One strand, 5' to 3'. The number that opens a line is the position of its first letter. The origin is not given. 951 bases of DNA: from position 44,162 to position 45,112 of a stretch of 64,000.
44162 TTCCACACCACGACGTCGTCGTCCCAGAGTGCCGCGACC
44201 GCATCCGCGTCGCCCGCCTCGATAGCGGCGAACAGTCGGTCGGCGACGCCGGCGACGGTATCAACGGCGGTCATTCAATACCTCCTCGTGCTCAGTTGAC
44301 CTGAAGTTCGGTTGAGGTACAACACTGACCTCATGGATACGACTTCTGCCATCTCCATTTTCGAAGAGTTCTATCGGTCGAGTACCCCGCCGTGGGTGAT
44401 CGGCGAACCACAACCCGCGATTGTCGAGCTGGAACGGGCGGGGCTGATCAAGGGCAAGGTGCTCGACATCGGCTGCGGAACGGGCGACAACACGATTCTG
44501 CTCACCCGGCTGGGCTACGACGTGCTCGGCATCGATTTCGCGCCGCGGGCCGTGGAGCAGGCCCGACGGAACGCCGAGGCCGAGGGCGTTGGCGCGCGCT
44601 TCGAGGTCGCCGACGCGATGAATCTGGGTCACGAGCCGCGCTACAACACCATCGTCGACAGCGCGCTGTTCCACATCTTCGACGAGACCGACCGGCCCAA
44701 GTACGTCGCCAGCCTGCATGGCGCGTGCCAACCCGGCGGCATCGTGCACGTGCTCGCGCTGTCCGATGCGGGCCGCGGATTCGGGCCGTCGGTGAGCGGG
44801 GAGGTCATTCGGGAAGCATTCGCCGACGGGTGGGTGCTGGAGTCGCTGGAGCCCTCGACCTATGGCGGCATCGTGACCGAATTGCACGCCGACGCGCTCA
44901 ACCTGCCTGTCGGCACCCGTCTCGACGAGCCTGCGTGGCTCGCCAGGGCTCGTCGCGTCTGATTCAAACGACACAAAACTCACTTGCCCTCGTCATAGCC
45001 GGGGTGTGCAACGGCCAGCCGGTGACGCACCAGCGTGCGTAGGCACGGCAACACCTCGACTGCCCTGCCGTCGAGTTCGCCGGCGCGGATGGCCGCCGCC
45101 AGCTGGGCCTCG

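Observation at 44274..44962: SoxR/MerR-type operator in front of a Rv0560c-type methyltransferase: possible inducible methylation defence against redox-active antibiotics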

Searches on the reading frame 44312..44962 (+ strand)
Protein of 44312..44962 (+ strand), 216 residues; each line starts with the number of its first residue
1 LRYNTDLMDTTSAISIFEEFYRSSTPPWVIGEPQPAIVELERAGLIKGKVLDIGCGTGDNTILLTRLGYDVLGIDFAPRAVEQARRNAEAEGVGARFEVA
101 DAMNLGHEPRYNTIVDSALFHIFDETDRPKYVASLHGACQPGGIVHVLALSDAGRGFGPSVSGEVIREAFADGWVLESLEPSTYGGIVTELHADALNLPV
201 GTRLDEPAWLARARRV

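Call 3: search_protein_families(library=pfam, proteins=[window:44333-44962:+], max_evalue=0.01)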
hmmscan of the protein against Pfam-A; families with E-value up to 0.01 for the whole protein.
window:44333-44962:+ (209 aa): 15 families
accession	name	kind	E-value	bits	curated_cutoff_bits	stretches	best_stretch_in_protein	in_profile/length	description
PF13649.12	Methyltransf_25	-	7.6e-20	71.9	27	1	43-136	1-97/97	Methyltransferase domain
PF08241.18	Methyltransf_11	-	4.2e-14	53.4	21.2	1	44-138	1-93/95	Methyltransferase domain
PF13847.12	Methyltransf_31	-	2.8e-13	50.2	27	1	42-139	6-108/145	Methyltransferase domain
PF08242.18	Methyltransf_12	-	1.2e-11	45.6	30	1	44-137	1-97/98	Methyltransferase domain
PF03848.20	TehB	-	8.8e-10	38.8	20.4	1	40-142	31-134/193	Tellurite resistance protein TehB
PF13489.12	Methyltransf_23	-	1.8e-09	38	27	1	40-138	23-114/164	Methyltransferase domain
PF01209.24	Ubie_methyltran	-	2.2e-07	30.9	20.1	1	41-145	49-156/233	ubiE/COQ5 methyltransferase family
PF06325.19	PrmA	-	3.1e-07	30.6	22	1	33-113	155-236/296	Ribosomal protein L11 methyltransferase (PrmA)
PF05175.20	MTS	-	1e-06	28.9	23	1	39-114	31-109/170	Methyltransferase small domain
PF05724.17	TPMT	-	2.6e-06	27.7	26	1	24-173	20-189/218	Thiopurine S-methyltransferase (TPMT)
PF02353.26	CMAS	-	1e-05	25.5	27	1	33-141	55-165/273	Mycolic acid cyclopropane synthetase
PF09445.16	Methyltransf_15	-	6.7e-05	23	22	1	42-90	3-51/165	RNA cap guanine-N2 methyltransferase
PF01135.25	PCMT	-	0.00041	20.6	20.3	1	41-87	75-124/210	Protein-L-isoaspartate(D-aspartate) O-methyltransferase (PCMT)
PF05401.17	NodS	-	0.00064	20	24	1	29-118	33-121/201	Nodulation protein S (NodS)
PF13679.12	Methyltransf_32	-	0.0017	18.8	27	1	42-132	28-111/143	Methyltransferase domain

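Call 7: find_related_loci(query=window:44333-44962:+, collection=genome_contigs, flank=6000)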
Query window:44333-44962:+ (209 aa) in genome_contigs; peptide patterns used: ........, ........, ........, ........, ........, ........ (x = any residue, [..] = any of these).
598 stretches matched a pattern (row limit reached: there are more); 298 encode a relative of the query (tblastn E <= 1e-3); the best 80 are kept; 80 distinct loci.
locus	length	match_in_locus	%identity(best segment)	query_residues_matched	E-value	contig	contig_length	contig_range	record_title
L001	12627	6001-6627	85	1-209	1e-119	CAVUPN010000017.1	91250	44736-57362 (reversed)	MAG: uncultured Actinomycetota bacterium isolate MFD06229.bin.1.101 genome assembly, contig: contig_26884, whole genome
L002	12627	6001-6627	82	1-209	2e-116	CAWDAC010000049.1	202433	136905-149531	MAG: uncultured Actinomycetota bacterium isolate MFD09267.bin.1.107 genome assembly, contig: contig_7826, whole genome s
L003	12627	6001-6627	79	1-209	7e-114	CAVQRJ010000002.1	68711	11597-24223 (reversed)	MAG: uncultured Actinomycetota bacterium isolate MFD00392.bin.1.317 genome assembly, contig: contig_105171, whole genome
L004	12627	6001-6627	80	1-209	2e-113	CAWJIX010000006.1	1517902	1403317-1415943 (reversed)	MAG: uncultured Actinomycetota bacterium isolate MFD05442.bin.1.433 genome assembly, contig: contig_3936, whole genome s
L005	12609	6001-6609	82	1-203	1e-112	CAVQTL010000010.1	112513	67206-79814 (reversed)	MAG: uncultured Actinomycetota bacterium isolate MFD06742.bin.1.131 genome assembly, contig: contig_2461, whole genome s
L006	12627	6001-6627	80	1-209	2e-112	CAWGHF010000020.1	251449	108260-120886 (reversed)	MAG: uncultured Actinomycetota bacterium isolate MFD02840.bin.1.259 genome assembly, contig: contig_3721, whole genome s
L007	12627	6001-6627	78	1-209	1e-109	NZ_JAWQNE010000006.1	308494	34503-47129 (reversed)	Mycolicibacterium sp. 120270 contig00006, whole genome shotgun sequence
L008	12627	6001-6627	78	1-209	6e-109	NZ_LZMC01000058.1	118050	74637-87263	Mycobacterium sp. 1274761.0 strain 1274761 contig_49, whole genome shotgun sequence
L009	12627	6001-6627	71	1-209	1e-97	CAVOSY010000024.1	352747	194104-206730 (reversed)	MAG: uncultured Actinomycetota bacterium isolate MFD00392.bin.1.247 genome assembly, contig: contig_33728, whole genome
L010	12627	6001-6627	73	1-209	8e-98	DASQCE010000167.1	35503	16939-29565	MAG TPA_asm: Mycobacterium sp. isolate SMAG_U11691 k141_1624740, whole genome shotgun sequence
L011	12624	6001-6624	69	1-208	5e-96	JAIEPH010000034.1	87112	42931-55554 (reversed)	MAG: Mycobacteriaceae bacterium isolate co.spades.DASTOOL.1kb_178 c_000000444283, whole genome shotgun sequence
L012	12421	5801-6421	70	1-203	3e-95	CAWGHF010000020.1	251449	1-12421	MAG: uncultured Actinomycetota bacterium isolate MFD02840.bin.1.259 genome assembly, contig: contig_3721, whole genome s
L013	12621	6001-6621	71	1-208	2e-94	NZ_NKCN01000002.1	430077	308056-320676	Mycobacterium lehmannii strain CECT 8763 NODE_2, whole genome shotgun sequence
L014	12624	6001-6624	69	1-209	7e-94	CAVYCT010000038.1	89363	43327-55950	MAG: uncultured Actinomycetota bacterium isolate MFD04935.bin.2.122 genome assembly, contig: contig_48719, whole genome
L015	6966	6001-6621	69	1-208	5e-94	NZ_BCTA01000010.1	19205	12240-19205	Mycolicibacterium novocastrense strain JCM18114, whole genome shotgun sequence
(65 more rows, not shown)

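Call 13: find_encoding_contigs(protein=window:44333-44962:+, flank=10000, max_places=6)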
Protein window:44333-44962:+ (209 aa): no gene with exactly this product is on record in the collection.

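Call 14: search_protein_families(library=ncbifam, proteins=[window:44333-44962:+], max_evalue=0.01)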
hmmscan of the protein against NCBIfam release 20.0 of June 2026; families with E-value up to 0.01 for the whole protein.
window:44333-44962:+ (209 aa): 51 families (the best 25 are shown)
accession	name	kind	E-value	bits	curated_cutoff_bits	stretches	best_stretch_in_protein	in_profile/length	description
TIGR00477.1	tehB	equivalog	8.9e-13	48.1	219.5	1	40-142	74-176/238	tellurite resistance methyltransferase TehB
NF043040.1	corrin_prot_MT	hypoth_equivalog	3.8e-12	46.1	180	1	41-139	43-146/216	corrinoid protein-associated methyltransferase CpaM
NF008992.0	PRK12335.1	equivalog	7.9e-11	41.6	303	1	39-140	122-223/289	SAM-dependent methyltransferase TehB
NF008405.0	PRK11207.1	equivalog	5.7e-10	39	218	1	40-143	31-135/198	tellurite resistance methyltransferase TehB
TIGR02021.1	BchM-ChlM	equivalog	1.4e-09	37.7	158.9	1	38-110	52-125/218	magnesium protoporphyrin IX methyltransferase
NF004851.0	PRK06202.1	equivalog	3.5e-09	36.4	243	1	42-127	63-153/237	hypothetical protein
TIGR01983.1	UbiG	equivalog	9.5e-09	34.9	102.95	1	38-138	48-149/228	bifunctional 2-polyprenyl-6-hydroxyphenol methylase/3-demethylubiquinol 3-O-methyltransferase UbiG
NF040703.1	cyclopro_CfaB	exception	9.7e-09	34.5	650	1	42-139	162-262/393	C17 cyclopropane fatty acid synthase CfaB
NF011529.0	PRK14968.1-3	equivalog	1.9e-08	34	162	1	40-107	35-102/198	putative methyltransferase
NF045667.1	MTase_DVU1556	equivalog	5e-08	32.7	155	1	41-83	24-67/213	DVU_1556 family methyltransferase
NF051855.1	GlySarMtaseBact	equivalog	7.8e-08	32.2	350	1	40-138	54-156/259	glycine/sarcosine N-methyltransferase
NF001790.0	PRK00517.3-3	equivalog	1e-07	31.6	269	1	32-94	115-178/262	50S ribosomal protein L11 methyltransferase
NF008264.0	PRK11036.1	equivalog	3.2e-07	30.1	366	1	40-143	45-150/261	tRNA uridine 5-oxyacetic acid(34) methyltransferase CmoM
TIGR00406.1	prmA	equivalog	5.1e-07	29.4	183.15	1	33-101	153-223/288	50S ribosomal protein L11 methyltransferase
TIGR01934.1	MenG_MenH_UbiE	subfamily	5.6e-07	29.1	158.35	1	41-145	41-146/223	ubiquinone/menaquinone biosynthesis methyltransferase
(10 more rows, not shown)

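Call 15: search_solved_structures(query=window:44333-44962:+, max_evalue=0.001, show_alignments=1)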
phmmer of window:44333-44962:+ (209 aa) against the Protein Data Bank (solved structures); distinct sequences matched with E-value up to 0.001: 68 (the best 60 are shown).
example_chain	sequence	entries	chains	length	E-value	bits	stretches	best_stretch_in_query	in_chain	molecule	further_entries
4nec_A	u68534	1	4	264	1.3e-45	158.6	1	16-150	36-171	Putative SAM-dependent methyltransferase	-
7bgg_A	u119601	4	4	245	1.3e-29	106.3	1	15-176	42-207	heterocyclic toxin methyltransferase (Rv0560c) | 2-heptyl-1-hydroxyquinolin-4(1H)-one methyltransferase | Uncharacterized protein Rv0560c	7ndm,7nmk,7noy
8gdu_A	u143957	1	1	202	3.3e-25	91.9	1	10-148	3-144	Methyltransferase domain-containing protein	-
6mro_A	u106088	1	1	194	2.9e-24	88.9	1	10-148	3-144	methyl transferase from Methanosarcina acetivorans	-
9w6x_A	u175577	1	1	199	9.1e-16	61.1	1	41-176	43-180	YtkW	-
9h0d_A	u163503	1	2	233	7e-14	54.9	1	8-140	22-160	Thiol methyltransferase 1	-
9h0g_A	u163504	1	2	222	2.7e-10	43.2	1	10-168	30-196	Thiol methyltransferase 1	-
2i6g_A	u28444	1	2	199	6.8e-10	41.9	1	39-146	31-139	Putative methyltransferase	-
1wzn_A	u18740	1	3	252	9e-10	41.5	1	41-138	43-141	SAM-dependent methyltransferase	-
9ri2_A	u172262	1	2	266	1e-09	41.3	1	42-137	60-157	Methyltransferase, putative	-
2xva_A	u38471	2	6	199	2.4e-09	40.1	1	34-147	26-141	TELLURITE RESISTANCE PROTEIN TEHB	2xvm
4dq0_A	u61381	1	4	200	2.5e-09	40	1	34-147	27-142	Tellurite resistance protein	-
3ccf_A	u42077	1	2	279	5.6e-09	38.9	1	43-137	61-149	Cyclopropane-fatty-acyl-phospholipid synthase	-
6uak_A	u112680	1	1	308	6.5e-09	38.7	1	42-141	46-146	SAM dependent methyltransferase LahSB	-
1ve3_A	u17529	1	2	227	6.8e-08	35.4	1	40-110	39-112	hypothetical protein PH0226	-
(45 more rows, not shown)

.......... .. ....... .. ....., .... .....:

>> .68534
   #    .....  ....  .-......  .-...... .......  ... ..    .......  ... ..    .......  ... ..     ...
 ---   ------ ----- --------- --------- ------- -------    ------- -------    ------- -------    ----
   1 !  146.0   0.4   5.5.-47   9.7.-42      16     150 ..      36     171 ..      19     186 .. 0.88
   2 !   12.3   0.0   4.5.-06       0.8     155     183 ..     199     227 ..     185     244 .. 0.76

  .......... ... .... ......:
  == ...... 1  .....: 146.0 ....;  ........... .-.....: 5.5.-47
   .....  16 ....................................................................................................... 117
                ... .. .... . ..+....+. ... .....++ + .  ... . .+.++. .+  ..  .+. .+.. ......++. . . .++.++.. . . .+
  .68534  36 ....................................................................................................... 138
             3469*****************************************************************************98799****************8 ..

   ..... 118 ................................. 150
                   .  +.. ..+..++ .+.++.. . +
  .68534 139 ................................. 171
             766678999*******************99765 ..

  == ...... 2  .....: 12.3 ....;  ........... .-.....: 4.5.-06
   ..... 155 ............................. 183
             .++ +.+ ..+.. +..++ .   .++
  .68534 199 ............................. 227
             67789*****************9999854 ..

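Call 16: find_encoding_contigs(protein=window:44312-44962:+, flank=10000, max_places=4)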
Protein window:44312-44962:+ (216 aa): no gene with exactly this product is on record in the collection.

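Call 41: search_solved_structures(query=window:44333-44962:+, max_evalue=1e-20, show_alignments=3)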
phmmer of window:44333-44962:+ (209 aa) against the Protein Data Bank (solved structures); distinct sequences matched with E-value up to 1e-20: 4.
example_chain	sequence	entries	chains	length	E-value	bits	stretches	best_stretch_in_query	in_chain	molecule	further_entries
4nec_A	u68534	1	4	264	1.3e-45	158.6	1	16-150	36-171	Putative SAM-dependent methyltransferase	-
7bgg_A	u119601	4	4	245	1.3e-29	106.3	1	15-176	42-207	heterocyclic toxin methyltransferase (Rv0560c) | 2-heptyl-1-hydroxyquinolin-4(1H)-one methyltransferase | Uncharacterized protein Rv0560c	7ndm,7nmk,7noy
8gdu_A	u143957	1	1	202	3.3e-25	91.9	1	10-148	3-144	Methyltransferase domain-containing protein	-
6mro_A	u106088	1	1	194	2.9e-24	88.9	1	10-148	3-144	methyl transferase from Methanosarcina acetivorans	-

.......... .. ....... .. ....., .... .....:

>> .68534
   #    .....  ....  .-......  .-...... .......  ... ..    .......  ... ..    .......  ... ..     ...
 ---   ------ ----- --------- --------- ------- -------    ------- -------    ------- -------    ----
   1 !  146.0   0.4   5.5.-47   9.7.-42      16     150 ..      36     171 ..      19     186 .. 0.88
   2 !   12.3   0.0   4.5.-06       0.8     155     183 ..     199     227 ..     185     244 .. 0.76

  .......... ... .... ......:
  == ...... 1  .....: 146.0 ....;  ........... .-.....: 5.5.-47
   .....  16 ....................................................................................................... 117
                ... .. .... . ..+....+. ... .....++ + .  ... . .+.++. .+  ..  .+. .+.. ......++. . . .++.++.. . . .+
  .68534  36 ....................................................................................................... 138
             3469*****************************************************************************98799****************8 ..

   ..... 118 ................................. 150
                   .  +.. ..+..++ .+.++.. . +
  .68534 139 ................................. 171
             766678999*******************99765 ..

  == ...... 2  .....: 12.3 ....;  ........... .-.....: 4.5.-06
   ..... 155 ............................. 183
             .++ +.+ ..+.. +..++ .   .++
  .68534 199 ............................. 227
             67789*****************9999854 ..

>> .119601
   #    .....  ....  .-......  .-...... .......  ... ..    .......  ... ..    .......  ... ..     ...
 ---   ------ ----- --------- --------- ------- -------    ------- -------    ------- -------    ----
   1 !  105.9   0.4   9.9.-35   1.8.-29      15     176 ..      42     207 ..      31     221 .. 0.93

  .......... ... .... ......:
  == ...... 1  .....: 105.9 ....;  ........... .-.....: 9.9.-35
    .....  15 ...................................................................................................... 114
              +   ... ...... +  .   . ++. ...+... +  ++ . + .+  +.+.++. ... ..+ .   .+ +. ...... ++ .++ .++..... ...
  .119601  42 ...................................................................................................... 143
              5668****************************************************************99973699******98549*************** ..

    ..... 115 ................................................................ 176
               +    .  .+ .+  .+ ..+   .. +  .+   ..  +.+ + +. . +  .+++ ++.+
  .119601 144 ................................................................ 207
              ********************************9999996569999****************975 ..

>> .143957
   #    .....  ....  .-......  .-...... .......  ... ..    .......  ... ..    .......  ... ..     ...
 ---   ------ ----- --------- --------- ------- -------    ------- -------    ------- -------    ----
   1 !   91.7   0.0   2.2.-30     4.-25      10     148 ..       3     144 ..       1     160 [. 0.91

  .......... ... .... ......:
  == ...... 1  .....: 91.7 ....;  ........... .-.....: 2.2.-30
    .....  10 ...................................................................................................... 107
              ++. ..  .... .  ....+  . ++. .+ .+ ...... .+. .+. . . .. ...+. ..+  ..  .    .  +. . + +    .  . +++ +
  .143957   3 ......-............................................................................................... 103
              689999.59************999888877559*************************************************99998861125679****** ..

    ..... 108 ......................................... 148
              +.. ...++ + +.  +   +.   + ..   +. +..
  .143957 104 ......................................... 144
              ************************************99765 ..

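Call 61: find_homologous_proteins(query=window:44333-44962:+, max_evalue=1e-10)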
Query window:44333-44962:+ (209 aa): 1909 proteins with E <= 1e-10 among 2600 candidates; the best 120 are listed.
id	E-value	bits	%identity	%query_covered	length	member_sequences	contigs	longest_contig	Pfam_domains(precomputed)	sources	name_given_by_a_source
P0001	1.1e-135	468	100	100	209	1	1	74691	PF13847.13,PF13489.13,PF05724.18,PF06325.20,PF03848.21,PF02353.27,PF05175.21,PF13649.13,PF01209.25,PF08241.19,PF08242.19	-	-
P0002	5.1e-119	413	88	100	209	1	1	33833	PF13489.13,PF05724.18,PF02353.27,PF08241.19,PF05401.17,PF13847.13,PF06325.20,PF03848.21,PF05175.21,PF13649.13,PF01209.25,PF08242.19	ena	-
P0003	1.5e-118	412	87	100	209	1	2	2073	PF13847.13,PF13489.13,PF05724.18,PF06325.20,PF03848.21,PF02353.27,PF05175.21,PF13649.13,PF01209.25,PF08241.19,PF08242.19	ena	-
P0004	9.7e-118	409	87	100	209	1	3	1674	PF13847.13,PF13489.13,PF05724.18,PF06325.20,PF03848.21,PF02353.27,PF05175.21,PF13649.13,PF01209.25,PF08241.19,PF08242.19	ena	-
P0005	1.4e-117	409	86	100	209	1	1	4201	PF13489.13,PF05724.18,PF02353.27,PF08241.19,PF05401.17,PF13847.13,PF06325.20,PF03848.21,PF05175.21,PF13649.13,PF01209.25,PF08242.19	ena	-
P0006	3.4e-117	407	86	100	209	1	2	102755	PF13489.13,PF05724.18,PF02353.27,PF08241.19,PF05401.17,PF13847.13,PF06325.20,PF03848.21,PF05175.21,PF13649.13,PF01209.25,PF08242.19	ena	-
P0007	1.8e-116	405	86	100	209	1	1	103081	PF13489.13,PF05724.18,PF02353.27,PF08241.19,PF05401.17,PF13847.13,PF06325.20,PF03848.21,PF05175.21,PF13649.13,PF01209.25,PF08242.19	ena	-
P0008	2.0e-116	405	85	100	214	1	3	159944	PF13489.13,PF05724.18,PF02353.27,PF08241.19,PF05401.17,PF13847.13,PF06325.20,PF03848.21,PF05175.21,PF13649.13,PF01209.25,PF08242.19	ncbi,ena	-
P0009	2.0e-116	405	86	100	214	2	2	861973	PF13847.13,PF13489.13,PF05724.18,PF06325.20,PF03848.21,PF02353.27,PF05175.21,PF13649.13,PF01209.25,PF08241.19,PF08242.19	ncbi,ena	-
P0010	3.1e-116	404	85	100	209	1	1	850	PF13847.13,PF13489.13,PF05724.18,PF06325.20,PF03848.21,PF02353.27,PF05175.21,PF13649.13,PF01209.25,PF08241.19,PF08242.19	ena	-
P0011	7.8e-116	403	85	100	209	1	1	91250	PF13489.13,PF05724.18,PF02353.27,PF08241.19,PF05401.17,PF13847.13,PF06325.20,PF03848.21,PF05175.21,PF13649.13,PF01209.25,PF08242.19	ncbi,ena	-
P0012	2.8e-115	401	85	99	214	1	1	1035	PF13489.13,PF05724.18,PF02353.27,PF08241.19,PF05401.17,PF13847.13,PF06325.20,PF03848.21,PF05175.21,PF13649.13,PF01209.25,PF08242.19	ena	-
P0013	3.0e-115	401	84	100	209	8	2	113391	PF13489.13,PF05724.18,PF02353.27,PF08241.19,PF05401.17,PF13847.13,PF06325.20,PF03848.21,PF05175.21,PF13649.13,PF01209.25,PF08242.19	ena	-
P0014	3.1e-115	401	85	100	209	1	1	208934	PF13847.13,PF13489.13,PF05724.18,PF06325.20,PF03848.21,PF05175.21,PF13649.13,PF01209.25,PF08241.19,PF08242.19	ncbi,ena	-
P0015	4.0e-115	401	84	100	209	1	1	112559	PF13489.13,PF05724.18,PF02353.27,PF08241.19,PF05401.17,PF13847.13,PF06325.20,PF03848.21,PF05175.21,PF13649.13,PF01209.25,PF08242.19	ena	-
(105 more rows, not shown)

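Call 78: predict_structure(alignment_id=A3)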
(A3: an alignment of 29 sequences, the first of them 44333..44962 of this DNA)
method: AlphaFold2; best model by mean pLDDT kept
length: 209 residues; sequences in the alignment: 29
mean_pLDDT: 65.6   pTM: 0.66
mean pLDDT of the five models: 65.6, 64.3, 56.8, 56.8, 50.5
residues with pLDDT >= 90: 10; 70-90: 77; 50-70: 86; < 50: 36
segments of 3 or more residues with pLDDT < 50: 1-29, 48-52
pLDDT, mean of each block of 10 residues (from residue 1): 40 38 42 53 53 53 55 59 59 64 72 71 84 84 72 83 91 74 71 75 86
secondary structure, 60 per line:
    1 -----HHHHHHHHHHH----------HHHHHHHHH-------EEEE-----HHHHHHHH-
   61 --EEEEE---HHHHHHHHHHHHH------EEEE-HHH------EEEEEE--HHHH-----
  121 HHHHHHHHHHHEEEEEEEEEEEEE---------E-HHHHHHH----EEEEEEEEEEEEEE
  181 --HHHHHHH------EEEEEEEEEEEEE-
elements in order: H6-16 H27-35 E43-46 H52-59 E63-67 H71-83 E90-93 E104-109 H112-115 H121-131 E132-144 H156-162 E167-180 H183-189 E196-208

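Call 82: fold_search(model_id=the predicted structure, library=pdb)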
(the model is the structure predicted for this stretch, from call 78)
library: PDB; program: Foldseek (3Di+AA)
matches with E <= 10: 1922; with E <= 0.001: 1285
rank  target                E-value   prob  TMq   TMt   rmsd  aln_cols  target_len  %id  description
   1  4nec_A                2.6e-20  1.00  0.73  0.65   7.6       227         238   40  Conversion of a Disulfide Bond into a Thioacetal Group during Echinomycin Biosynthesis (released 2014-01-15)
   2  4nec_D                3.0e-20  1.00  0.73  0.64   7.5       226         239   40  Conversion of a Disulfide Bond into a Thioacetal Group during Echinomycin Biosynthesis (released 2014-01-15)
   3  4nec_C                3.0e-20  1.00  0.71  0.64   7.6       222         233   41  Conversion of a Disulfide Bond into a Thioacetal Group during Echinomycin Biosynthesis (released 2014-01-15)
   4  4nec_B                4.8e-20  1.00  0.73  0.63   7.5       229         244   39  Conversion of a Disulfide Bond into a Thioacetal Group during Echinomycin Biosynthesis (released 2014-01-15)
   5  7ndm                  1.3e-17  1.00  0.75  0.73   6.9       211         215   33  Crystal structure of the heterocyclic toxin methyltransferase from Mycobacterium tuberculosis with bound substrate 4-hyd (released 2021-09-22)
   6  7bgg                  7.2e-17  1.00  0.75  0.73   7.0       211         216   33  Crystal structure of the heterocyclic toxin methyltransferase from Mycobacterium tuberculosis (released 2021-09-22)
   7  7noy                  1.1e-16  1.00  0.74  0.72   7.3       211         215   34  Crystal structure of the heterocyclic toxin methyltransferase from Mycobacterium tuberculosis in complex with substrate  (released 2021-09-22)
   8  7nmk                  1.3e-16  1.00  0.75  0.73   7.0       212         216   32  Crystal structure of the heterocyclic toxin methyltransferase from Mycobacterium tuberculosis with bound methylation pro (released 2021-09-22)
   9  6mro                  9.5e-15  1.00  0.70  0.75   7.1       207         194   29  Crystal structure of methyl transferase from Methanosarcina acetivorans at 1.6 Angstroms resolution, Northeast Structura (released 2018-10-24)
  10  8gdu                  1.3e-13  1.00  0.68  0.77   7.1       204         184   31  Crystal structure of a mutant methyl transferase from Methanosarcina acetivorans, Northeast Structural Genomics Consorti (released 2024-01-24)
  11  3sm3                  3.1e-11  1.00  0.64  0.63   3.9       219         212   16  Crystal Structure of SAM-dependent methyltransferases Q8PUK2_METMA from Methanosarcina mazei. Northeast Structural Genom (released 2011-07-20)
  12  3m70                  3.8e-11  1.00  0.65  0.49   5.2       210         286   20  Crystal Structure of TehB from Haemophilus influenzae (released 2010-05-12)
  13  2p8j_B                4.9e-11  1.00  0.64  0.64   4.6       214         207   16  Crystal structure of S-adenosylmethionine-dependent methyltransferase (NP_349143.1) from Clostridium acetobutylicum at (released 2007-04-24)
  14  4dq0_A                5.2e-11  1.00  0.61  0.65   4.2       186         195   24  The crystal structure of tellurite resistance protein from Escherichia coli O157:H7 str. Sakai (released 2012-02-29)
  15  2p8j_A                5.8e-11  1.00  0.64  0.65   4.5       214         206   15  Crystal structure of S-adenosylmethionine-dependent methyltransferase (NP_349143.1) from Clostridium acetobutylicum at (released 2007-04-24)
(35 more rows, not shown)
